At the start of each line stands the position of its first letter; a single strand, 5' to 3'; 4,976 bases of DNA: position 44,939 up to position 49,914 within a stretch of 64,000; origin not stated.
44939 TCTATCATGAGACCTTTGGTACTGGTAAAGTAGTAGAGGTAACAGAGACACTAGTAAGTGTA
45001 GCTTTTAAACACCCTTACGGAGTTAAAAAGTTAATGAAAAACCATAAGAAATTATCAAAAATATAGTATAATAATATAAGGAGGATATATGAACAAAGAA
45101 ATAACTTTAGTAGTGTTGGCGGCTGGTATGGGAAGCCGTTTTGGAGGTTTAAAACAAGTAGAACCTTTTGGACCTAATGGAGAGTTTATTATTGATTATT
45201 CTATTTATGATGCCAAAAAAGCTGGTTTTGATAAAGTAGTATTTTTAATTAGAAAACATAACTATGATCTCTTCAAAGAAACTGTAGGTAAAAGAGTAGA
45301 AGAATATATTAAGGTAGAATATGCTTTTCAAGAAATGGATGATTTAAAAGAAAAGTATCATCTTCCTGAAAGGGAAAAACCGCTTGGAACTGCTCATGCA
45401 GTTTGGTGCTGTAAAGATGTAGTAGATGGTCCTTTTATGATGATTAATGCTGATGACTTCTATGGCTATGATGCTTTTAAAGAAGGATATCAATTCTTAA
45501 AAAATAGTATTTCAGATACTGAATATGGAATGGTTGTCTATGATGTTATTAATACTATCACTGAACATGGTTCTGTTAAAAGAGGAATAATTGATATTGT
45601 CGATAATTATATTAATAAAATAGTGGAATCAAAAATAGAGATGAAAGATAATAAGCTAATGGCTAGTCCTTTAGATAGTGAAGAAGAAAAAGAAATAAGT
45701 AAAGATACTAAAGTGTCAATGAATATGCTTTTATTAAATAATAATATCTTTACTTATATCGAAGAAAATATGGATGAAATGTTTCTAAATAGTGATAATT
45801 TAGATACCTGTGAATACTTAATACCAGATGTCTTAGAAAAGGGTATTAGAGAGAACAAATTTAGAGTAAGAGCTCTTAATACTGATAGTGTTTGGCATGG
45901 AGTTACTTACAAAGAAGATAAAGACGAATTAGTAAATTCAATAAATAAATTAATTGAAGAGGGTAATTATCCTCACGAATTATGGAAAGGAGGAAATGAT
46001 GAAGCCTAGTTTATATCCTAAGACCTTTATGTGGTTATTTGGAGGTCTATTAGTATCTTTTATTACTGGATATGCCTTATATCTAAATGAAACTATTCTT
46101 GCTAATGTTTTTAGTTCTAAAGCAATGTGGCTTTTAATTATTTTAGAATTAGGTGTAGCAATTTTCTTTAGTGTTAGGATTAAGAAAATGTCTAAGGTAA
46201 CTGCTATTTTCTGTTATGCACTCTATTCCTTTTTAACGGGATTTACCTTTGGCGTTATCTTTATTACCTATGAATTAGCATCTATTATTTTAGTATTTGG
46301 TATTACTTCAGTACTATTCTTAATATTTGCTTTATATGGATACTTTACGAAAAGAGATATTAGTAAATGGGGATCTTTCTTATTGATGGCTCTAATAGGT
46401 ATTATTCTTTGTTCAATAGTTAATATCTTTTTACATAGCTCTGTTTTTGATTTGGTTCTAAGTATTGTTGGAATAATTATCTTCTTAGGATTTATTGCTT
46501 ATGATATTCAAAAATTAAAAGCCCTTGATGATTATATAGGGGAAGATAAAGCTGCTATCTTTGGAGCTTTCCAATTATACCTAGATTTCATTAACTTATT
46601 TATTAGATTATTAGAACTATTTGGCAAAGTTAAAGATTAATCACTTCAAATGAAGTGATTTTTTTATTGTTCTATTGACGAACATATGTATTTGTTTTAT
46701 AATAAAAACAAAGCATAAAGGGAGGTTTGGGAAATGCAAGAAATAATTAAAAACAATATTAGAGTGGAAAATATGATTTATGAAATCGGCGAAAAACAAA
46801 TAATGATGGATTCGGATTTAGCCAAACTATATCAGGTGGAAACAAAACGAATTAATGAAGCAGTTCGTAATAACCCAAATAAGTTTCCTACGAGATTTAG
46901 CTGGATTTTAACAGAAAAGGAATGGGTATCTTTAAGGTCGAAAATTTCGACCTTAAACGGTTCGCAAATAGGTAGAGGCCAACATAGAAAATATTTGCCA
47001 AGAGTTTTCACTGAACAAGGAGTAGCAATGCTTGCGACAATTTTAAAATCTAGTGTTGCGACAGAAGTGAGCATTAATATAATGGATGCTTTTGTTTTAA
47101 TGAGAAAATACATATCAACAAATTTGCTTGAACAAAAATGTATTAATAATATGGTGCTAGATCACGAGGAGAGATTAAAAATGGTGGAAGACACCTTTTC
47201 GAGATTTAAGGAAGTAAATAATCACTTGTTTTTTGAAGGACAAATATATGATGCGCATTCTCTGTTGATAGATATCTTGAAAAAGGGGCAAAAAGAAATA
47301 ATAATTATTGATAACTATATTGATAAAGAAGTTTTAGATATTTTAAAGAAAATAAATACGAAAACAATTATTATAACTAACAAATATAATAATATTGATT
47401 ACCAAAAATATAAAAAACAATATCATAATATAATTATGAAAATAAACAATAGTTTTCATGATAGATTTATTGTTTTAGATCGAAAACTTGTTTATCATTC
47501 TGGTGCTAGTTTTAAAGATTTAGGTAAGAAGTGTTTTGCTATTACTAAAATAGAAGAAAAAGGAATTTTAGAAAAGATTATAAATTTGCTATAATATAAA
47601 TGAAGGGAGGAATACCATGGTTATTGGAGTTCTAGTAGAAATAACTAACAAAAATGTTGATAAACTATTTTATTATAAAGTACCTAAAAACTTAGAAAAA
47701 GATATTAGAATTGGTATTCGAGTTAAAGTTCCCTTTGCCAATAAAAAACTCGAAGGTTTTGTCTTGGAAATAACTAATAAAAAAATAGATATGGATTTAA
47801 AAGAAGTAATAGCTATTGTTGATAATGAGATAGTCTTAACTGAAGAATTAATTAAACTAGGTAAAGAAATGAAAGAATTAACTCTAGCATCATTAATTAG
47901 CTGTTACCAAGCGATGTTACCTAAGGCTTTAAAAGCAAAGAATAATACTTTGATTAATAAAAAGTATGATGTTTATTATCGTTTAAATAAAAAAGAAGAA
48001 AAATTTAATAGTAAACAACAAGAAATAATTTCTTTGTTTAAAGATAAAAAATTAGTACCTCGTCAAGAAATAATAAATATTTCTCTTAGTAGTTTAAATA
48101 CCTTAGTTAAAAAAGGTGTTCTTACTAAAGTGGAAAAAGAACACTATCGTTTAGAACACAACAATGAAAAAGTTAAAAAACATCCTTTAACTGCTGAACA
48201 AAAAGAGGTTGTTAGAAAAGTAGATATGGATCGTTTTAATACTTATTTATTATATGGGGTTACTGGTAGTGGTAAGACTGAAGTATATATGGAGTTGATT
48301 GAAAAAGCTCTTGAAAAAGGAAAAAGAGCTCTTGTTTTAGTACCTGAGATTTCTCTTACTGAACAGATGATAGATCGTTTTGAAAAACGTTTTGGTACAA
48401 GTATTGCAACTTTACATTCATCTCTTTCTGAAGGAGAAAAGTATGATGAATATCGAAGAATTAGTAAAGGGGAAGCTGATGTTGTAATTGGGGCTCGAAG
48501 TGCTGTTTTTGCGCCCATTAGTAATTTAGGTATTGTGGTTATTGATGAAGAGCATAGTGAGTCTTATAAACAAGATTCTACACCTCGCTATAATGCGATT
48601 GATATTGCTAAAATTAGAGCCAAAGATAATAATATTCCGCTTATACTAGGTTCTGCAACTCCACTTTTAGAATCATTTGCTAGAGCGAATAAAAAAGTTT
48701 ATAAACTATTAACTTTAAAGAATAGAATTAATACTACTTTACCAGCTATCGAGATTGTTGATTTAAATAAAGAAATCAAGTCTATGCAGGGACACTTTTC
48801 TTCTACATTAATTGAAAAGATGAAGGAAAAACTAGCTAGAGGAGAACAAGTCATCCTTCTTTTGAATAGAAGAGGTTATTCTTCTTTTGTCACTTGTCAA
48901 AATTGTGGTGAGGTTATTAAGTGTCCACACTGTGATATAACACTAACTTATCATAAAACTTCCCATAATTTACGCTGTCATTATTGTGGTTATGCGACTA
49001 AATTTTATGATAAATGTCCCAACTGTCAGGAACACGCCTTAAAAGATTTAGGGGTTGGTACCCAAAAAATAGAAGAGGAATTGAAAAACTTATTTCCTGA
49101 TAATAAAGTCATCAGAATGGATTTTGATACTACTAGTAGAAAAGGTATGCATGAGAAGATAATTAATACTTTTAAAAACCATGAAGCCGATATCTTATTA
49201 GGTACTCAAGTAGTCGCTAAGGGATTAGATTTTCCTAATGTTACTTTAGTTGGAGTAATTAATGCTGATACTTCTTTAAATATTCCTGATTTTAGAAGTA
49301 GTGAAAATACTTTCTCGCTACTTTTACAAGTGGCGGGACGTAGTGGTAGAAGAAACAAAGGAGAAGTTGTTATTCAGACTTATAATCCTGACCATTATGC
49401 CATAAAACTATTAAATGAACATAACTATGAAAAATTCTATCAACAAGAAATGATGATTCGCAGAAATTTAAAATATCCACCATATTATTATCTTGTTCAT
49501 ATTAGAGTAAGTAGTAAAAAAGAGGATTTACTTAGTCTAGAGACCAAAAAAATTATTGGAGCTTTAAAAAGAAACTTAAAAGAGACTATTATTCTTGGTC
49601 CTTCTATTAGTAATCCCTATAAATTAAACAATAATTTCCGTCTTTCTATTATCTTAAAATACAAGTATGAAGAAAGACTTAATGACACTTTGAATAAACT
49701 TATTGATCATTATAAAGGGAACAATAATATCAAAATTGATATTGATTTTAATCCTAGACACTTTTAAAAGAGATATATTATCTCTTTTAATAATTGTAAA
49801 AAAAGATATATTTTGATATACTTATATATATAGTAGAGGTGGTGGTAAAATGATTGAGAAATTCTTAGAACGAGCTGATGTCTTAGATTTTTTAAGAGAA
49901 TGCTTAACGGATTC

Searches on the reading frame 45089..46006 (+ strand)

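Call 19: search_protein_families(library=pfam, proteins=[window:45089-46006:+], max_evalue=0.001)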
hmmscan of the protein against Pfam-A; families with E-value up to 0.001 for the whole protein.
window:45089-46006:+ (306 aa): 2 families
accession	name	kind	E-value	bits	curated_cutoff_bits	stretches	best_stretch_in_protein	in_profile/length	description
PF00483.29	NTP_transferase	-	8.2e-10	39.1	21.2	1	8-269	3-226/245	Nucleotidyl transferase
PF12804.13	NTP_transf_3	-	5.4e-06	27.1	27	1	8-58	2-50/160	MobA-like NTP transferase domain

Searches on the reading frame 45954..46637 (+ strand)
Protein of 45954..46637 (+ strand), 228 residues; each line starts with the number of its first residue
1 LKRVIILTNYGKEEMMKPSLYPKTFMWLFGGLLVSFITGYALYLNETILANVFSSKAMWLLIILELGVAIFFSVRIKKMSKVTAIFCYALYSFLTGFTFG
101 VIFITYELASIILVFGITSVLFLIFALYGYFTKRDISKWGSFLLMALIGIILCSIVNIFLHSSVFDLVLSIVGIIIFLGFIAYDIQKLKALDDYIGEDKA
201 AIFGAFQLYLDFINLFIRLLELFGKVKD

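Call 19: search_protein_families(library=pfam, proteins=[window:45954-46637:+], max_evalue=0.001)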
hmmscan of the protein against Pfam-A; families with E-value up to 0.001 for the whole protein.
window:45954-46637:+ (228 aa): 2 families
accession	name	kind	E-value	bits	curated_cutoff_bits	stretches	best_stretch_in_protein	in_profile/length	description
PF01027.25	Bax1-I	-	2.4e-51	174.9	34.1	1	22-223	5-207/207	Inhibitor of apoptosis-promoting Bax1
PF12811.12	BaxI_1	-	3.6e-05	23.9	26.2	1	15-227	21-232/233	Bax inhibitor 1 like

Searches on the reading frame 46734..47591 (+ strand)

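Call 19: search_protein_families(library=pfam, proteins=[window:46734-47591:+], max_evalue=0.001)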
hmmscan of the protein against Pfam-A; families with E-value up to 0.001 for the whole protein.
window:46734-47591:+ (286 aa): 1 family
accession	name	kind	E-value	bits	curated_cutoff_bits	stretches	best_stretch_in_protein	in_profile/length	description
PF10543.14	ORF6N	-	6.2e-28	97.4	27.8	1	14-103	2-86/86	ORF6N domain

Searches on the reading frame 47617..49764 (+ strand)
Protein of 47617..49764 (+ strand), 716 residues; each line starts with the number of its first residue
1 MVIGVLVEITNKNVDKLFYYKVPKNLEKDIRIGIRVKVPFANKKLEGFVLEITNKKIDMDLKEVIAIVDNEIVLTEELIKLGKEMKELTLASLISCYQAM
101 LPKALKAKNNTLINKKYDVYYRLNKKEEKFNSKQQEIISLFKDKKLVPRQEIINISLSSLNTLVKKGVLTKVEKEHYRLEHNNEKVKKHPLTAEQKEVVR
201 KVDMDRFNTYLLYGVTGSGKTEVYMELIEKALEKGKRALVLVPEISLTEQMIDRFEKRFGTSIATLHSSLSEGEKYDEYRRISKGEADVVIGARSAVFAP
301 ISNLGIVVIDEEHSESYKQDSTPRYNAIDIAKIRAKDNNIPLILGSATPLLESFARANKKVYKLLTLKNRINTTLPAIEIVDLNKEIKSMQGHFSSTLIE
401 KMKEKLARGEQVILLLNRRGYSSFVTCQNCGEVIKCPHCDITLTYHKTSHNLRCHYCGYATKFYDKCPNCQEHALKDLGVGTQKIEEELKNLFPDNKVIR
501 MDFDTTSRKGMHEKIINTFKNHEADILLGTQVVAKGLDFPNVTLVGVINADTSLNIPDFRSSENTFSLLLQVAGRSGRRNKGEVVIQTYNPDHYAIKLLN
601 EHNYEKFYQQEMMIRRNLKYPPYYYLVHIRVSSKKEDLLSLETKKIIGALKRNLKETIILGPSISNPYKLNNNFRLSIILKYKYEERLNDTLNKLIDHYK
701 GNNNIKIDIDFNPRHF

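Call 19: search_protein_families(library=pfam, proteins=[window:47617-49764:+], max_evalue=0.001)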
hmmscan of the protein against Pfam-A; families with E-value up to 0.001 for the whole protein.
window:47617-49764:+ (716 aa): 10 families
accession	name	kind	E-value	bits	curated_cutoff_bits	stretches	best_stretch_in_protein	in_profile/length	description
PF17764.6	PriA_3primeBD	-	3.4e-22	78.5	22.7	1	5-102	2-96/96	3'DNA-binding domain (3'BD)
PF00270.35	DEAD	-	3.5e-20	72.8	26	1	193-349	2-160/167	DEAD/DEAH box helicase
PF04851.21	ResIII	-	1.8e-18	67.4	22.5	1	190-349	3-162/164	Type III restriction enzyme, res subunit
PF00271.37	Helicase_C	-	5.1e-16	59.3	23.5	1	495-579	39-109/110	Helicase conserved C-terminal domain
PF18074.6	PriA_C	-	7e-15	56.1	26.9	1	622-713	1-95/95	Primosomal protein N C-terminal domain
PF18319.7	Zn_ribbon_PriA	-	2.8e-11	43.6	26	1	436-461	1-26/27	PriA DNA helicase Cys-rich region (CRR) domain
PF13604.12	AAA_30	-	1.2e-05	25.6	27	1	191-312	2-97/191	AAA domain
PF22590.2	Cas3-like_C_2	-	4.7e-05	24.1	27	0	483-580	16-105/106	CRISPR-associated nuclease/helicase Cas3, C-terminal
PF13245.12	AAA_19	-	0.00043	20.9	25.1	1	208-294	12-82/134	AAA domain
PF01637.24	ATPase_2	-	0.0009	19.5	33.2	1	196-257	9-72/225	ATPase domain predominantly from Archaea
